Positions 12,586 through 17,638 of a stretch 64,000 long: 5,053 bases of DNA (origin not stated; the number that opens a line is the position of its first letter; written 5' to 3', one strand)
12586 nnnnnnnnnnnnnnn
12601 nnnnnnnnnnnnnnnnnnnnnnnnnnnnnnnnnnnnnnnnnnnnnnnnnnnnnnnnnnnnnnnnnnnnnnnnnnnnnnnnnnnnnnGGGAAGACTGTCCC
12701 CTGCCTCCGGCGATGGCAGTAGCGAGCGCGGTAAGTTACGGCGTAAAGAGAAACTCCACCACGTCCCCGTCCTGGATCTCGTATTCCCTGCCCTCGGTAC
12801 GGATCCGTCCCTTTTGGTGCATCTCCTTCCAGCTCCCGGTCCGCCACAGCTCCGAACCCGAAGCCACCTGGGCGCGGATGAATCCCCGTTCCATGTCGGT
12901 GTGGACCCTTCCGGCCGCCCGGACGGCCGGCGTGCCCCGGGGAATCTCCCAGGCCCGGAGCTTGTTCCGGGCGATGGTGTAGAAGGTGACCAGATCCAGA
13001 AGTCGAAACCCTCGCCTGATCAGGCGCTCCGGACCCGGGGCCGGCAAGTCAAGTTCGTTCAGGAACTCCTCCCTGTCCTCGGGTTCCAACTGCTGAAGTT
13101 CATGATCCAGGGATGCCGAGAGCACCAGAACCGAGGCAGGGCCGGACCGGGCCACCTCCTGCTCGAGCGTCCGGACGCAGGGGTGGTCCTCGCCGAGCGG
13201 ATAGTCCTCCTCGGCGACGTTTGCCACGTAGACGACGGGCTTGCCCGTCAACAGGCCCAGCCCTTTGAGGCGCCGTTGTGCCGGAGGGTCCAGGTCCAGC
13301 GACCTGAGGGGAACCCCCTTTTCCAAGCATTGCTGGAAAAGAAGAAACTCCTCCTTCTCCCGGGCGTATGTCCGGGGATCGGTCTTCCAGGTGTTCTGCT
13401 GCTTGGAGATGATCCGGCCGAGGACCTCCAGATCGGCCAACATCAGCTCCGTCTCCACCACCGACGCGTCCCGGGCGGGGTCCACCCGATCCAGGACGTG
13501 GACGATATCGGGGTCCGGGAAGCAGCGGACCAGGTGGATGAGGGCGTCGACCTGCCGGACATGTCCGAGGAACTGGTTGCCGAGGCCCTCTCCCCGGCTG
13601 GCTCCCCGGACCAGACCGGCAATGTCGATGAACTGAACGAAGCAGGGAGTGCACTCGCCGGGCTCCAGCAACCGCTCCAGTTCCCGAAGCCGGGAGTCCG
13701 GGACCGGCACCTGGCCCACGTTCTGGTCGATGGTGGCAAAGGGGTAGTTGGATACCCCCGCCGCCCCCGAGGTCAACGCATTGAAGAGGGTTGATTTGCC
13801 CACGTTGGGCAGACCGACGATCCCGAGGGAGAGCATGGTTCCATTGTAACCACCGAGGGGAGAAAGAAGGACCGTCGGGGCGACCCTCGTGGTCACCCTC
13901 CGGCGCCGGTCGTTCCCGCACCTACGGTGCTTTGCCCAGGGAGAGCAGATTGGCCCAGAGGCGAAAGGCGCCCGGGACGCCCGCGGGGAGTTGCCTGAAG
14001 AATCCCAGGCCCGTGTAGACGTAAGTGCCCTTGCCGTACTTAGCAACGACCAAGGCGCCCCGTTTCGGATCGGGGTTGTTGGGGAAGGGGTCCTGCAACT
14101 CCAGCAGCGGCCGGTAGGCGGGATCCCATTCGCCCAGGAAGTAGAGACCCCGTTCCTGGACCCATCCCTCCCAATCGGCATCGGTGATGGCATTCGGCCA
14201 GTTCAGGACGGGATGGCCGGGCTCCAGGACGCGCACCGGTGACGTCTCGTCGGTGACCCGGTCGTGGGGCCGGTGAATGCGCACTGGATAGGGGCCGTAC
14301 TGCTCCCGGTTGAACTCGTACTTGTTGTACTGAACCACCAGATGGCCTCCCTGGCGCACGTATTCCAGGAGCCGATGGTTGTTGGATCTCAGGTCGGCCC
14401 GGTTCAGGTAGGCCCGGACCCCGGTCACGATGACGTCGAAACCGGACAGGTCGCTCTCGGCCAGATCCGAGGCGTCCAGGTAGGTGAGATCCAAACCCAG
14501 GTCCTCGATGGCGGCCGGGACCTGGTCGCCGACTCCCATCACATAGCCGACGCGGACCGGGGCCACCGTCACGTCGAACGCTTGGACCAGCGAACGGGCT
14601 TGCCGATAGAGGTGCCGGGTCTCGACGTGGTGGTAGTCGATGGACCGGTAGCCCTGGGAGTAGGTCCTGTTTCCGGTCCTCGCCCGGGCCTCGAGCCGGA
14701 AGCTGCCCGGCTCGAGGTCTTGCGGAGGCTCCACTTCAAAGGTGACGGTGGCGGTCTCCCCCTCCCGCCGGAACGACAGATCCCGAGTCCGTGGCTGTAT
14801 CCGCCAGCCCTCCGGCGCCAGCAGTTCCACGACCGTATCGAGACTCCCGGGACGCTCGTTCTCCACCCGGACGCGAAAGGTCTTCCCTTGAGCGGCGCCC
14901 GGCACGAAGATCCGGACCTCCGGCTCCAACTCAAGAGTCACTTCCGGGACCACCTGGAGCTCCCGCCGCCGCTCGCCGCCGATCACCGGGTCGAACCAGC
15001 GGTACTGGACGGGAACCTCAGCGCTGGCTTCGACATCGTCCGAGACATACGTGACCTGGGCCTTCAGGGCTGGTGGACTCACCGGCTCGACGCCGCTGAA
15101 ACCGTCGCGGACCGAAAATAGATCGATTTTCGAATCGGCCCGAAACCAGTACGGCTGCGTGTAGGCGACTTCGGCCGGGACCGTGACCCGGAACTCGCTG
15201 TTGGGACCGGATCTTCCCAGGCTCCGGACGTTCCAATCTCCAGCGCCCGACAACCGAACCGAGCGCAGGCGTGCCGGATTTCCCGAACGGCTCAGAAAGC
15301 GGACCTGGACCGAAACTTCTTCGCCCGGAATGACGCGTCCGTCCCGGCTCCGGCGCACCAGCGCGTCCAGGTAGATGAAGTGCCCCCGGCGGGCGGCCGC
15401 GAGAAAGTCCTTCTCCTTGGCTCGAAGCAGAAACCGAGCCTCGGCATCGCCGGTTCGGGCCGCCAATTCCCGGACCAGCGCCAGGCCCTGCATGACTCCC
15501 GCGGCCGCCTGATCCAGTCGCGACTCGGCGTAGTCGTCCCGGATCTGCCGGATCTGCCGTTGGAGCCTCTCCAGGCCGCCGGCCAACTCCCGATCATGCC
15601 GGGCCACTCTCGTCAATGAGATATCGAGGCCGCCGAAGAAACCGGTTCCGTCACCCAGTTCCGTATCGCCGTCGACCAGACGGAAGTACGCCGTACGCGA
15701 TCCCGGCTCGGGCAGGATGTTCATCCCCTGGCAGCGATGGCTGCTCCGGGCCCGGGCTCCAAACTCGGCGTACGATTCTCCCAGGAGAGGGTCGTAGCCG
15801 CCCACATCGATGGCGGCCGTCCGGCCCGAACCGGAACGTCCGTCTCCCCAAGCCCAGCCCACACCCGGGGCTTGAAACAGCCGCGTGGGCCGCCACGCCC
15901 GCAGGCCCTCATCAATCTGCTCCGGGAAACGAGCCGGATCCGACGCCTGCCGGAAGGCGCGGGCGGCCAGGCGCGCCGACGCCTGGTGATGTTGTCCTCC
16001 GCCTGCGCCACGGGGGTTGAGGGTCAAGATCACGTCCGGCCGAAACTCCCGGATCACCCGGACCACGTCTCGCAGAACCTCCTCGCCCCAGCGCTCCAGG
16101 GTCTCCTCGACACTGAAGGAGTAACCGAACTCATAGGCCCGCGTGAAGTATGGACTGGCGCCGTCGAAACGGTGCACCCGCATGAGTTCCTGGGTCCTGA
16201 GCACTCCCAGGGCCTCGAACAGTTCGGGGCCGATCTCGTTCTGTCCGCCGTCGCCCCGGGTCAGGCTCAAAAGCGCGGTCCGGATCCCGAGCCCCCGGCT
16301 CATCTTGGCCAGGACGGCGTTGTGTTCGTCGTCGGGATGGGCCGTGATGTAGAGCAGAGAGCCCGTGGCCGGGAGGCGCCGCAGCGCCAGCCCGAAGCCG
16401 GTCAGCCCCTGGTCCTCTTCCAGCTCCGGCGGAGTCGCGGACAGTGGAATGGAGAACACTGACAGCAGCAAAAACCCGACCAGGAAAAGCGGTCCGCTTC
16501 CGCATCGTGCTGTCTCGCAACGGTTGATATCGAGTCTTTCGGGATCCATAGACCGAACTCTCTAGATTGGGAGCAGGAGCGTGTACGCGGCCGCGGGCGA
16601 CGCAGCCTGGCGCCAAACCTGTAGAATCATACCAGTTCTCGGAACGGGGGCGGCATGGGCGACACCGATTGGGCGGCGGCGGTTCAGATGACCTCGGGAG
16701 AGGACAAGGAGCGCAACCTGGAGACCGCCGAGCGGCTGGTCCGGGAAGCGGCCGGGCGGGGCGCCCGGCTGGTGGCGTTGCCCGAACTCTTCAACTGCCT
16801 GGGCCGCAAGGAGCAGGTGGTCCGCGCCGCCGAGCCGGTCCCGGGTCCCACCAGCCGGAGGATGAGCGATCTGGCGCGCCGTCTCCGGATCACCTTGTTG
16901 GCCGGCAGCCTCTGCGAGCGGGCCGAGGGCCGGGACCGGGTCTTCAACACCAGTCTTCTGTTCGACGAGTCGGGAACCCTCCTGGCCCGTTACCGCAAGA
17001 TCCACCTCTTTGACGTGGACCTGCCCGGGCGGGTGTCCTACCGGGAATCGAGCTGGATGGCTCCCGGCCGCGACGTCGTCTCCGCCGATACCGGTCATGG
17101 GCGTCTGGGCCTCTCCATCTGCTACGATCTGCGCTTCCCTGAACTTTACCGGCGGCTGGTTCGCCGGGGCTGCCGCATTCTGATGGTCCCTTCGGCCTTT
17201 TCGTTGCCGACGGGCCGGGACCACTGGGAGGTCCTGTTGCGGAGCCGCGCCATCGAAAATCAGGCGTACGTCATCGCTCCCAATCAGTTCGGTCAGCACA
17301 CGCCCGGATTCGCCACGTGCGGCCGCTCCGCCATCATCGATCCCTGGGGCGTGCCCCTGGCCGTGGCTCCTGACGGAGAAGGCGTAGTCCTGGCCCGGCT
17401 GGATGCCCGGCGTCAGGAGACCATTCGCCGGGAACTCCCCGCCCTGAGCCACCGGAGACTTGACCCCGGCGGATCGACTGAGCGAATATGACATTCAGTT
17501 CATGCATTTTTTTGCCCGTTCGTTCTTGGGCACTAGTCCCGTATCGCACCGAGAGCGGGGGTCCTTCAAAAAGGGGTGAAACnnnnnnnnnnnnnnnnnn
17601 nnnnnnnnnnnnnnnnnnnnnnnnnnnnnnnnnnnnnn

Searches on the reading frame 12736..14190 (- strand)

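Call 18: search_protein_families(library=pfam, proteins=[window:12736-14190:-], max_evalue=0.001)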
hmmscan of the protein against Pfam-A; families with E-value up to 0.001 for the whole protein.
window:12736-14190:- (484 aa): 3 families
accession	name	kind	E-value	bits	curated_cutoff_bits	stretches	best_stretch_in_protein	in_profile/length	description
PF06071.19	YchF-GTPase_C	-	2.9e-27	95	27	1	400-482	1-83/84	Protein of unknown function (DUF933)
PF01926.29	MMR_HSR1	-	2.2e-20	73.3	21.9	1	122-224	2-85/113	50S ribosome-binding GTPase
PF02421.24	FeoB_N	-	9.3e-09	35.4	27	1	123-163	4-44/156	Ferrous iron transport protein B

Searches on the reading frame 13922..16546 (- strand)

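Call 18: search_protein_families(library=pfam, proteins=[window:13922-16546:-], max_evalue=0.001)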
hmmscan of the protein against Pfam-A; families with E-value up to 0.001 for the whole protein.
window:13922-16546:- (874 aa): 2 families
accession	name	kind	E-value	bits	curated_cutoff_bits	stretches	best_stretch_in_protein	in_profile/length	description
PF02585.22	PIG-L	-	4.1e-15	56.8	28.2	1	65-197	1-128/129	GlcNAc-PI de-N-acetylase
PF10633.15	NPCBM_assoc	-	1.4e-06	28.8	24.4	1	564-623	17-76/78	NPCBM-associated, NEW3 domain of alpha-galactosidase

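Call 66: search_protein_families(library=ncbifam, proteins=[window:13922-16546:-], max_evalue=0.00001)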
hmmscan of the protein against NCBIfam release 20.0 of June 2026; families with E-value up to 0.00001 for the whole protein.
window:13922-16546:- (874 aa): 2 families
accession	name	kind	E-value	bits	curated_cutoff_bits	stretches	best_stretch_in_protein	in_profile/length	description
TIGR03446.1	mycothiol_Mca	equivalog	1.4e-09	37.9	277.15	1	155-225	107-173/283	mycothiol conjugate amidase Mca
TIGR03445.1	mycothiol_MshB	equivalog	9.8e-06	25.6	224.35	0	156-205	110-159/284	N-acetyl-1-D-myo-inositol-2-amino-2-deoxy-alpha-D-glucopyranoside deacetylase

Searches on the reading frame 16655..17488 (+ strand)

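Call 18: search_protein_families(library=pfam, proteins=[window:16655-17488:+], max_evalue=0.001)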
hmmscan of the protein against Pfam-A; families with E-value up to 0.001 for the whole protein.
window:16655-17488:+ (278 aa): 1 family
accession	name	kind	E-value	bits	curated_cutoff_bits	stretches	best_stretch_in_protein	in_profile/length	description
PF00795.27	CN_hydrolase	-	5.4e-64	216.4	23.2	1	7-256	2-254/256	Carbon-nitrogen hydrolase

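Call 66: search_protein_families(library=ncbifam, proteins=[window:16655-17488:+], max_evalue=0.00001)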
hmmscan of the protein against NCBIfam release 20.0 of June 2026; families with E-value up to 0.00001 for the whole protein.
window:16655-17488:+ (278 aa): 10 families
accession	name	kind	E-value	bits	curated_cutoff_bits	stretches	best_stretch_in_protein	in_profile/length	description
NF043013.1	DeGluthAmidYersProt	equivalog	2e-57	194.4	500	1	8-271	7-272/278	deaminated glutathione amidase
NF033621.1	de_GSH_amidase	exception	3.8e-43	147.7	355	1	8-270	3-256/260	deaminated glutathione amidase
TIGR03381.1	agmatine_aguB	equivalog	1.4e-34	119.7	410.25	1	8-268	4-272/279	N-carbamoylputrescine amidase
NF040852.1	nitrile_Arch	equivalog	1e-28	100.2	500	1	16-251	13-237/262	nitrilase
NF007757.0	PRK10438.1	equivalog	4.7e-18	65.4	249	1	17-263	17-246/256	amidohydrolase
TIGR00546.1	lnt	equivalog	4.4e-14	52.5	132.9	1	135-213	302-384/395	apolipoprotein N-acyltransferase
NF009803.0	PRK13287.1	equivalog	1.2e-11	44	406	1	84-236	101-243/333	formamidase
NF010588.0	PRK13981.1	equivalog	7.7e-11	41.1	479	1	17-214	18-209/546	NAD+ synthase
NF009802.0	PRK13286.1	equivalog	2.4e-10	39.9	427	1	37-251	52-260/345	aliphatic amidase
TIGR04048.1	nitrile_sll0784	equivalog_domain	1e-09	37.8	502.6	1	8-252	6-270/301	Nit6803 family nitrilase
